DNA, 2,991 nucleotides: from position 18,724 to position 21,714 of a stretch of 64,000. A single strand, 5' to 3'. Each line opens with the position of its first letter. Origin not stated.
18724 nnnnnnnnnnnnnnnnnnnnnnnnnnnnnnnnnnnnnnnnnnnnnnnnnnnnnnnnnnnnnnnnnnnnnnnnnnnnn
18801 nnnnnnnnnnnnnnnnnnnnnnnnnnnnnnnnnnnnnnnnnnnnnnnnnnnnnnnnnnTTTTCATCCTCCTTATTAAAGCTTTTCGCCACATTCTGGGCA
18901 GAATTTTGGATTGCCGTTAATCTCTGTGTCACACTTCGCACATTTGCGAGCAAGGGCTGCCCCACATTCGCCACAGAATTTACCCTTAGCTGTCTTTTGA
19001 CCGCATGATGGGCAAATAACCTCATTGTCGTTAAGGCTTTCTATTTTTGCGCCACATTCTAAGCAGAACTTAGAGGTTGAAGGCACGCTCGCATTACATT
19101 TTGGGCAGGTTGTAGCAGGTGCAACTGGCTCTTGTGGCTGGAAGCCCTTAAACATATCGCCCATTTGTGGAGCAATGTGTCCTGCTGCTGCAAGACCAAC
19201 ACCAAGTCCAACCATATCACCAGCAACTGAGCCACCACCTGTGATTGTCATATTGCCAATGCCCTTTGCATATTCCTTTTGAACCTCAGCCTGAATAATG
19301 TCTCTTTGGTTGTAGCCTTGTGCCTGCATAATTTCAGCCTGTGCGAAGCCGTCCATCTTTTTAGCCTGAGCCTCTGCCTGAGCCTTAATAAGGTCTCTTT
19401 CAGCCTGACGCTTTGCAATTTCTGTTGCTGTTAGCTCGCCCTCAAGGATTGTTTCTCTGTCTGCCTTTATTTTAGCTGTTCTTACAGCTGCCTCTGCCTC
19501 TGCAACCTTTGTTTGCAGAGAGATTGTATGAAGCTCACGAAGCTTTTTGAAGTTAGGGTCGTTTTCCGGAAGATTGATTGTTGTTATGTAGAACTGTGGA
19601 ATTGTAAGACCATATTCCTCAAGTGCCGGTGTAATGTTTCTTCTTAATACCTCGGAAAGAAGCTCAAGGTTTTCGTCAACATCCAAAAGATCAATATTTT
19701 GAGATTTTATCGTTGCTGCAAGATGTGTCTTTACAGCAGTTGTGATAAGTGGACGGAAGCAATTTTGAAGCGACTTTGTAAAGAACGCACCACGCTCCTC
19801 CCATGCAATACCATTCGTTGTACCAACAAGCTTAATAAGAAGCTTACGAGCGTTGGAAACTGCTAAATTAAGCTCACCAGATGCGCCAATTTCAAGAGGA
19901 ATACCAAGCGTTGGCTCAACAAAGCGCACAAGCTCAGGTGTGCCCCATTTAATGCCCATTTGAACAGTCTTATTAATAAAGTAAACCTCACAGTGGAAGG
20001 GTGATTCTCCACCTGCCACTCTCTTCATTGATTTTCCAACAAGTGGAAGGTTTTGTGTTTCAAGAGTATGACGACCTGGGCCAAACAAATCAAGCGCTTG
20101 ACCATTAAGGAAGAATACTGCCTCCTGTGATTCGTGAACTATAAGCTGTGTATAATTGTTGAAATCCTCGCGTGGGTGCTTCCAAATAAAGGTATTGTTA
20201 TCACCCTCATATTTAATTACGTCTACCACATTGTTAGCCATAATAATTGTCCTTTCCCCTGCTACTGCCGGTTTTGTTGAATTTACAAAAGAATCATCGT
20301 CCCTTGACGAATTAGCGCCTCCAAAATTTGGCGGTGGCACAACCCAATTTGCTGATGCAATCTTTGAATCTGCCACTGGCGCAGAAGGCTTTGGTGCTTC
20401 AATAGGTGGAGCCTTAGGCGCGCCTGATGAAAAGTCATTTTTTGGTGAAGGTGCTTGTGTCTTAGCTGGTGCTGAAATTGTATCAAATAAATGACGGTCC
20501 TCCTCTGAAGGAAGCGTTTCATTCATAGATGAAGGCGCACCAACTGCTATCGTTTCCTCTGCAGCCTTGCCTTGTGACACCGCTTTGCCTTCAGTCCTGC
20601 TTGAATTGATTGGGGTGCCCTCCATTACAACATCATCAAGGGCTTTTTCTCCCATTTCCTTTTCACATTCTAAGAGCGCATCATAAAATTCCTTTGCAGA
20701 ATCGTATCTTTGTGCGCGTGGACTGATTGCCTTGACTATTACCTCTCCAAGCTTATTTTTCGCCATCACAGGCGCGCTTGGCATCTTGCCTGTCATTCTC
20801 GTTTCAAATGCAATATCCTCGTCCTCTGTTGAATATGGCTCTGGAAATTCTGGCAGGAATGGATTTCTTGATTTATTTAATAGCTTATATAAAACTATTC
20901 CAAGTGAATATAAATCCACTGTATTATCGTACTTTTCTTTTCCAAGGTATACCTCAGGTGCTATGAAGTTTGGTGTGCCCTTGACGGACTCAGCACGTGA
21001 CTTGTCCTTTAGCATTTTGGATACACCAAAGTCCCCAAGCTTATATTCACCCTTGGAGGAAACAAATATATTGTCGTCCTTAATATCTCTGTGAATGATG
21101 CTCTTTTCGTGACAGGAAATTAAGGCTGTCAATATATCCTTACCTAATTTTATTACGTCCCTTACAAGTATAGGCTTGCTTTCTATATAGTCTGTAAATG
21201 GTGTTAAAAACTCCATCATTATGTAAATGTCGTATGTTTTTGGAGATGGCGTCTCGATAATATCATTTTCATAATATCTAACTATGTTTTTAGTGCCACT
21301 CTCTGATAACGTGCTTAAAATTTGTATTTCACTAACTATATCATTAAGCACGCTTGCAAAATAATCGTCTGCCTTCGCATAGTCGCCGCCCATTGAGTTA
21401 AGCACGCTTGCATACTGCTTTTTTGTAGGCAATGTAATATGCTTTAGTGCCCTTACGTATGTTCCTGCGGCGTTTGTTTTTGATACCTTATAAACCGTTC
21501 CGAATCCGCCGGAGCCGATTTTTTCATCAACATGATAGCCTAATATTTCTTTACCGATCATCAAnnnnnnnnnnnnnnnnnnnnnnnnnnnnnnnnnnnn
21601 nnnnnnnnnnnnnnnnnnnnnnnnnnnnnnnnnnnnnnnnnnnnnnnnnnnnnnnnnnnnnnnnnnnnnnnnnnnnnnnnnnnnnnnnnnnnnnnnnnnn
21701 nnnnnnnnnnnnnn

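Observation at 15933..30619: One 12-gene operon joins a type VIIb secretion gene set to a kinase/phosphatase/radical-SAM/SPFH/TIR gene set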

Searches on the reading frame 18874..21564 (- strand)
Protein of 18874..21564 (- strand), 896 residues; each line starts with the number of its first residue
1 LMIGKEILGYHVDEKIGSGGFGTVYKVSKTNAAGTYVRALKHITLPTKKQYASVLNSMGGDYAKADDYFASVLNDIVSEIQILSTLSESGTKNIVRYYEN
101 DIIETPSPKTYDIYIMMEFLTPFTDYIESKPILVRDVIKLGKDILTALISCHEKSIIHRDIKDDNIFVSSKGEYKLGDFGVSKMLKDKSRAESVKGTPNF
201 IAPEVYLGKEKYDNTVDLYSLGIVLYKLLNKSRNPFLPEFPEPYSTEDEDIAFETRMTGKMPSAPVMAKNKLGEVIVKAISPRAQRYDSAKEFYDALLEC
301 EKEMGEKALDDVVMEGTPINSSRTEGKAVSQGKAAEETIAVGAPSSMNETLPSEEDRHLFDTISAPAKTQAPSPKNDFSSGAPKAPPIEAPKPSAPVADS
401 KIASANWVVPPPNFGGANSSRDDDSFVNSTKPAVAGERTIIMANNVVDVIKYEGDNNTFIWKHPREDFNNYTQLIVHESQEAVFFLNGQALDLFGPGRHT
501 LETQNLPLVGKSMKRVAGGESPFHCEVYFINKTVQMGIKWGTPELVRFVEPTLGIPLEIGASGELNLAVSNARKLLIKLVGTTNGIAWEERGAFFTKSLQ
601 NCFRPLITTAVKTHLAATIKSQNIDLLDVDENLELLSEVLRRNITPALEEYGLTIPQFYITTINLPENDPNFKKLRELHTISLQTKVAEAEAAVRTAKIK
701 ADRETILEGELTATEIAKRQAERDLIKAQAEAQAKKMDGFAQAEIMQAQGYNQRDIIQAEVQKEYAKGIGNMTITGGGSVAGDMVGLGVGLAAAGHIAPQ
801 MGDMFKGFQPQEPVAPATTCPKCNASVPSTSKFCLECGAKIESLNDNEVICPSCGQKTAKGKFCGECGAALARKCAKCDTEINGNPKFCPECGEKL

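Call 6: search_protein_families(library=pfam, proteins=[window:18874-21564:-], max_evalue=0.01)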
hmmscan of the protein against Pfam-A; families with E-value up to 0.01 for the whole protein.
window:18874-21564:- (896 aa): 12 families
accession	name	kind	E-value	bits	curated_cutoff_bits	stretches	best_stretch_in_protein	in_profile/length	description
PF00069.31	Pkinase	-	1.1e-40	140.2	31.7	1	10-236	1-197/263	Protein kinase domain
PF13421.11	Band_7_1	-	2.5e-37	129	24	1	461-668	2-198/211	SPFH domain-Band 7 family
PF07714.23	PK_Tyr_Ser-Thr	-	1.8e-19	70.5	23.1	1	12-281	3-242/258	Protein tyrosine and serine/threonine kinase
PF12773.13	DZR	-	6e-14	52.4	27.3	2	851-893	1-45/45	Double zinc ribbon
PF13240.11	Zn_Ribbon_1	-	3.3e-09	36.7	25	1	820-840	2-22/23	zinc-ribbon domain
PF18912.6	DZR_2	-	3.9e-06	27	27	1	818-867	8-55/56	Double zinc ribbon domain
PF17032.10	Zn_ribbon_15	-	1.7e-05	25.9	28.9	0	817-838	52-73/73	zinc-ribbon family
PF13248.11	Zn_ribbon_3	-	5.8e-05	22.8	27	1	848-869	2-24/26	zinc-ribbon domain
PF01145.31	Band_7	-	0.00018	22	23.6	1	475-692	2-167/176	SPFH domain / Band 7 family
PF17667.7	Pkinase_fungal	-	0.00055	19.2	24.1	0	143-221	294-379/387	Fungal protein kinase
PF07191.17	Zn_ribbon_6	-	0.0074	16.7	25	0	820-866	3-47/67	Double zinc ribbon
PF03109.22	ABC1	-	0.0091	15.6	22.9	0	149-192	181-224/244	ABC1 atypical kinase-like domain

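Call 7: find_homologous_proteins(query=window:18874-21564:-, max_evalue=1e-10)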
Query window:18874-21564:- (896 aa): 4194 proteins with E <= 1e-10 among 8000 candidates; the best 120 are listed.
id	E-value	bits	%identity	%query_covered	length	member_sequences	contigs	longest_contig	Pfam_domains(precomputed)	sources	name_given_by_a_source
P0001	0.0e+0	2023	99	100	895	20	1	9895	PF18912.7,PF07714.24,PF00069.32,PF13240.12,PF12773.14,PF13421.12,PF13248.12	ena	-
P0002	2.1e-185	637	59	50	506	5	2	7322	PF18912.7,PF13240.12,PF12773.14,PF17032.11,PF13421.12,PF13248.12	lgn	-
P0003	3.4e-178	613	58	50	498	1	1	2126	PF13240.12,PF12773.14,PF13421.12,PF13248.12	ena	-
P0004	3.4e-177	609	60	51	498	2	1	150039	PF13240.12,PF12773.14,PF13421.12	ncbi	-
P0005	5.9e-176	605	58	50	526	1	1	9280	PF18912.7,PF13240.12,PF12773.14,PF17032.11,PF24463.2,PF13421.12,PF13248.12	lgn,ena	-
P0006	9.3e-174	598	57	50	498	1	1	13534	PF18912.7,PF13240.12,PF12773.14,PF17032.11,PF13421.12,PF13248.12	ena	-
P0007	1.5e-173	597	69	45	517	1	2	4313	PF07714.24,PF00069.32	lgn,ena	-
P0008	6.5e-173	595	57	51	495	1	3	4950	PF18912.7,PF13240.12,PF12773.14,PF17032.11,PF24463.2,PF13421.12,PF13248.12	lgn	-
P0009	1.2e-172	594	58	50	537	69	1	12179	PF18912.7,PF13240.12,PF12773.14,PF13421.12,PF13248.12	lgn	-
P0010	2.7e-172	593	71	44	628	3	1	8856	PF07714.24,PF00069.32,PF17667.8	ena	-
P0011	2.7e-172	593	59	50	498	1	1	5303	PF18912.7,PF13240.12,PF01145.32,PF12773.14,PF17032.11,PF13421.12,PF13248.12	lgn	-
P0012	3.5e-172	593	75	41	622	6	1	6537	PF07714.24,PF00069.32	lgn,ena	-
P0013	7.4e-172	592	73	42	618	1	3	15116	PF07714.24,PF00069.32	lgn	-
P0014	1.1e-171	591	73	41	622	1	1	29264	PF07714.24,PF00069.32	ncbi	-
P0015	4.7e-171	589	69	44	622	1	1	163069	PF07714.24,PF00069.32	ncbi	-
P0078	1.2e-158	548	72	39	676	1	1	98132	PF07714.24,PF00069.32,PF17667.8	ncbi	-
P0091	2.8e-153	530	66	41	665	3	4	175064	PF07714.24,PF00069.32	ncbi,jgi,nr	ncbi:MAG: serine/threonine-protein kinase [Ruminococcaceae bacterium]|nr:serine/threonine-protein ki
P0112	1.7e-151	524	67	41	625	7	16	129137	PF07714.24,PF00069.32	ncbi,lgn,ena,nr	ncbi:MAG: serine/threonine-protein kinase [Butyrivibrio sp.]|nr:serine/threonine-protein kinase [But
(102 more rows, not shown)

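Call 8: find_encoding_contigs(protein=P0015, flank=10000, max_places=2)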
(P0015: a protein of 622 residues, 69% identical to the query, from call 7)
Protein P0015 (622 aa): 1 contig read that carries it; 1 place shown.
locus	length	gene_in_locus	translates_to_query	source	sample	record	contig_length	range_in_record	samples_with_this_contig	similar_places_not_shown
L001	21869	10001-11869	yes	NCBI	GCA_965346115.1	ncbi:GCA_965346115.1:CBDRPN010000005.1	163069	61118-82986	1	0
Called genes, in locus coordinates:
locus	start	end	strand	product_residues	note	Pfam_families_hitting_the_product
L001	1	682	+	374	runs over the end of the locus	PF13248:Zn_ribbon_3 (faint), PF13421:Band_7_1, PF01145:Band_7, PF12773:DZR, PF13240:Zn_Ribbon_1 (weak), PF18912:DZR_2 (weak), PF24463:DUF7577 (faint), PF12773:DZR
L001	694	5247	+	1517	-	PF00498:FHA, PF16697:Yop-YscD_cpl (weak), PF00004:AAA (faint), PF01637:ATPase_2 (faint), PF01580:FtsK_SpoIIIE, PF00005:ABC_tran (faint), PF01935:DUF87 (faint), PF01580:FtsK_SpoIIIE, +3 more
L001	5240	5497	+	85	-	-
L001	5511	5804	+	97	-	PF06013:WXG100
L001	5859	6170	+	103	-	PF06013:WXG100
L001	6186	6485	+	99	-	PF06013:WXG100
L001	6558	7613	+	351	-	PF26363:Phospholipase-like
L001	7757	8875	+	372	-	-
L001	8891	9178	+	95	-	PF13780:DUF4176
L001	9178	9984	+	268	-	PF00481:PP2C (faint), PF13672:PP2C_2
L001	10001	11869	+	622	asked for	PF00069:Pkinase, PF07714:PK_Tyr_Ser-Thr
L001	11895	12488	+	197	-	PF07719:TPR_2 (faint), PF13431:TPR_17 (faint), PF14559:TPR_19 (weak), PF00515:TPR_1 (weak)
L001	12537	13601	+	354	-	-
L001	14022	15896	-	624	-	PF00664:ABC_membrane, PF00005:ABC_tran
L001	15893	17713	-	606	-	PF00664:ABC_membrane, PF00005:ABC_tran, PF02463:SMC_N (faint)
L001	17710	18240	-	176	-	PF12802:MarR_2, PF01047:MarR, PF13412:HTH_24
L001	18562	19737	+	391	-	PF17820:PDZ_6 (weak), PF05580:Peptidase_S55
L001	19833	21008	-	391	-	PF13679:Methyltransf_32, PF13649:Methyltransf_25 (weak), PF13847:Methyltransf_31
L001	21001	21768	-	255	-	PF02660:G3P_acyltransf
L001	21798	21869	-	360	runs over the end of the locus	PF01321:Creatinase_N, PF00557:Peptidase_M24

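Call 9: find_encoding_contigs(protein=P0004, flank=10000, max_places=2)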
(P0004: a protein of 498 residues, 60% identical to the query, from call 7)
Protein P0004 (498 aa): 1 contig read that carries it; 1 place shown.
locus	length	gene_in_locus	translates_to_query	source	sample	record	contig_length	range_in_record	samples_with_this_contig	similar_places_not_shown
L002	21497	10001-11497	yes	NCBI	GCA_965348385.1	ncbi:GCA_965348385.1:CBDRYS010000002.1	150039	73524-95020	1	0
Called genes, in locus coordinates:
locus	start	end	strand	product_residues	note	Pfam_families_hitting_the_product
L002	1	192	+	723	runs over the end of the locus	PF02465:FliD_N, PF07196:Flagellin_IN, PF07195:FliD_C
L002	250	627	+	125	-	PF02561:FliS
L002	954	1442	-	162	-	-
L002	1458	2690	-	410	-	PF13412:HTH_24 (weak), PF00480:ROK (weak)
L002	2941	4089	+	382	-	PF13679:Methyltransf_32, PF13847:Methyltransf_31, PF13649:Methyltransf_25 (weak)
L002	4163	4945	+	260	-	PF00142:Fer4_NifH (faint), PF01656:CbiA, PF02374:ArsA_ATPase (weak), PF03029:ATP_bind_1 (weak), PF06564:CBP_BcsQ, PF07015:VirC1 (faint), PF10609:ParA, PF13614:AAA_31, +1 more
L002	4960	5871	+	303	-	PF10719:ComFB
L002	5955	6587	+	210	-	-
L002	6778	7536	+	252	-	-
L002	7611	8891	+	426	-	PF00563:EAL, PF08668:HDOD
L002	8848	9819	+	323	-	PF00892:EamA, PF03151:TPT (faint), PF00892:EamA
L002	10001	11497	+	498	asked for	PF13421:Band_7_1, PF12773:DZR (weak), PF13240:Zn_Ribbon_1 (weak)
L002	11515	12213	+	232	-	-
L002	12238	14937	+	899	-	PF07719:TPR_2 (faint), PF13176:TPR_7 (faint), PF13428:TPR_14 (faint), PF13432:TPR_16 (faint), PF14559:TPR_19 (faint), PF13676:TIR_2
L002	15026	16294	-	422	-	PF08245:Mur_ligase_M, PF02875:Mur_ligase_C, PF27239:FOL3_C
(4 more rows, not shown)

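Call 11: search_protein_families(library=padloc, proteins=[window:18874-21564:-], max_evalue=0.01)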
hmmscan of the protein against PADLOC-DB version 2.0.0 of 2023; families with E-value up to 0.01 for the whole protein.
window:18874-21564:- (896 aa): 34 families (the best 25 are shown)
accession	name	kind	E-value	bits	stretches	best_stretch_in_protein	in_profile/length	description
PDLC04138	mad6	-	6.9e-50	168.6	1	10-242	53-262/659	mads_6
PDLC04042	PD-T4-6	-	1e-34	118.6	1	9-311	10-283/292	-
PDLC04047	PD-T4-6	-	2.4e-32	110.3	1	7-303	8-275/327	-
PDLC04053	PD-T4-6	-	6.2e-30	102.7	1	112-314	83-285/311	-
PDLC04060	PD-T4-6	-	5.8e-29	99.3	1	113-341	83-306/486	-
PDLC04054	PD-T4-6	-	1.2e-26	92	1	94-323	72-296/347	-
PDLC04061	PD-T4-6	-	3.4e-25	87.5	1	132-344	117-324/510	-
PDLC04057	PD-T4-6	-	1.4e-23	81.7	1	113-299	83-269/443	-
PDLC04040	PD-T4-6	-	1.9e-23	81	1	112-297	77-262/547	-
PDLC04048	PD-T4-6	-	4.3e-23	80.2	1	112-236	85-212/354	-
PDLC03920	MkoA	-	3e-22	76.8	1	78-307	57-284/1112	-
PDLC04052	PD-T4-6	-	3.3e-22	77.4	1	108-308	83-284/496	-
PDLC04039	PD-T4-6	-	5.3e-22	76.4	1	5-397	11-374/458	-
PDLC04043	PD-T4-6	-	7.6e-22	76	1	138-238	118-219/452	-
PDLC04041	PD-T4-6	-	2.4e-19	67.9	1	75-310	74-294/443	-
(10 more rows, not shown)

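Call 31: find_encoding_contigs(protein=P0001, flank=10000, max_places=6)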
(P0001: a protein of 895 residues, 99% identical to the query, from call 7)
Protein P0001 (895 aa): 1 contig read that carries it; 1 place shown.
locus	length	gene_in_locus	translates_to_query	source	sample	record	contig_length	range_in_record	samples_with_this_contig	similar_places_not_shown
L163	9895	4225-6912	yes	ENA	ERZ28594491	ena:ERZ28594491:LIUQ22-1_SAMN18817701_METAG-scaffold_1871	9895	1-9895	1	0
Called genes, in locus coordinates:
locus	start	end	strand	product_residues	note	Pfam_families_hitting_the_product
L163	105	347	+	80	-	PF06013:WXG100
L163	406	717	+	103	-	PF06013:WXG100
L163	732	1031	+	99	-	PF06013:WXG100, PF00823:PPE (weak)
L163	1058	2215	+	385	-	-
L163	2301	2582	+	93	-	PF13780:DUF4176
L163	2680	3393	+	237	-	PF04055:Radical_SAM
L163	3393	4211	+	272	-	PF00481:PP2C (faint), PF13672:PP2C_2, PF07228:SpoIIE (faint)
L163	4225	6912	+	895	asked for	PF00069:Pkinase, PF07714:PK_Tyr_Ser-Thr, PF13421:Band_7_1, PF18912:DZR_2 (faint), PF12773:DZR (weak), PF13240:Zn_Ribbon_1 (weak), PF13248:Zn_ribbon_3 (faint), PF12773:DZR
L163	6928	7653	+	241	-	-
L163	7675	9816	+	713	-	PF13428:TPR_14 (faint), PF13676:TIR_2, PF00542:Ribosomal_L12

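Call 34: search_protein_families(library=pfam, proteins=[L001:12537-13601:+], max_evalue=0.01)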
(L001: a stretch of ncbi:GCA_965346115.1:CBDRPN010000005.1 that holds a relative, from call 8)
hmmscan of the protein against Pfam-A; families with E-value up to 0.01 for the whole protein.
L001:12537-13601:+ (354 aa): 0 families

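Call 94: search_protein_representatives(protein=window:18877-21561:-)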
Query: 895 residues. Proteins with E-value up to 0.001 (for the whole library): 613121; up to 1e-10: 57231; up to 1e-30: 5426. The best 150 are listed.
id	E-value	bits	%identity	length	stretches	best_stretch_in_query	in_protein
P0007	4.9e-174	597.3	69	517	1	1-405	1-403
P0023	6.3e-170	583.7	74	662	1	1-369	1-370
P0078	2.3e-159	548.8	74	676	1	1-351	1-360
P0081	2.5e-157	542.0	65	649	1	1-410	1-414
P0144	7.3e-153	527.2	56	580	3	444-743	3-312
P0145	8.0e-152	523.8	55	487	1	444-895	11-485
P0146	3.9e-151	521.5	63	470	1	444-822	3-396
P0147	7.2e-145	500.8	66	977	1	1-363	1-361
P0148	3.7e-142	491.8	65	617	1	1-363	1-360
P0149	4.4e-141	488.3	63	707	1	1-363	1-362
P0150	3.4e-140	485.4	62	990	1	1-392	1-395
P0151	6.6e-139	481.1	62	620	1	1-364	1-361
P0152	1.1e-137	477.1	67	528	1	1-332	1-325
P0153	1.8e-137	476.3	70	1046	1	1-303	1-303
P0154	2.9e-136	472.3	52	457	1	445-895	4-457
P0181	2.8e-120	419.5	36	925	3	8-302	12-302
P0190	2.3e-114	399.9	51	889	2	1-354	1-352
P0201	4.5e-109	382.4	41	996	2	9-310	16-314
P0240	3.7e-89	316.5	36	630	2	11-298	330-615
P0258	3.5e-83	296.7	37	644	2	10-297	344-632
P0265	1.5e-80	288.0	35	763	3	15-352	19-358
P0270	4.8e-79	283.0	57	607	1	446-681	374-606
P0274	4.1e-78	280.0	36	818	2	9-297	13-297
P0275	1.5e-77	278.1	33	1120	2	6-308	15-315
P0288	1.2e-74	268.5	43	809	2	1-326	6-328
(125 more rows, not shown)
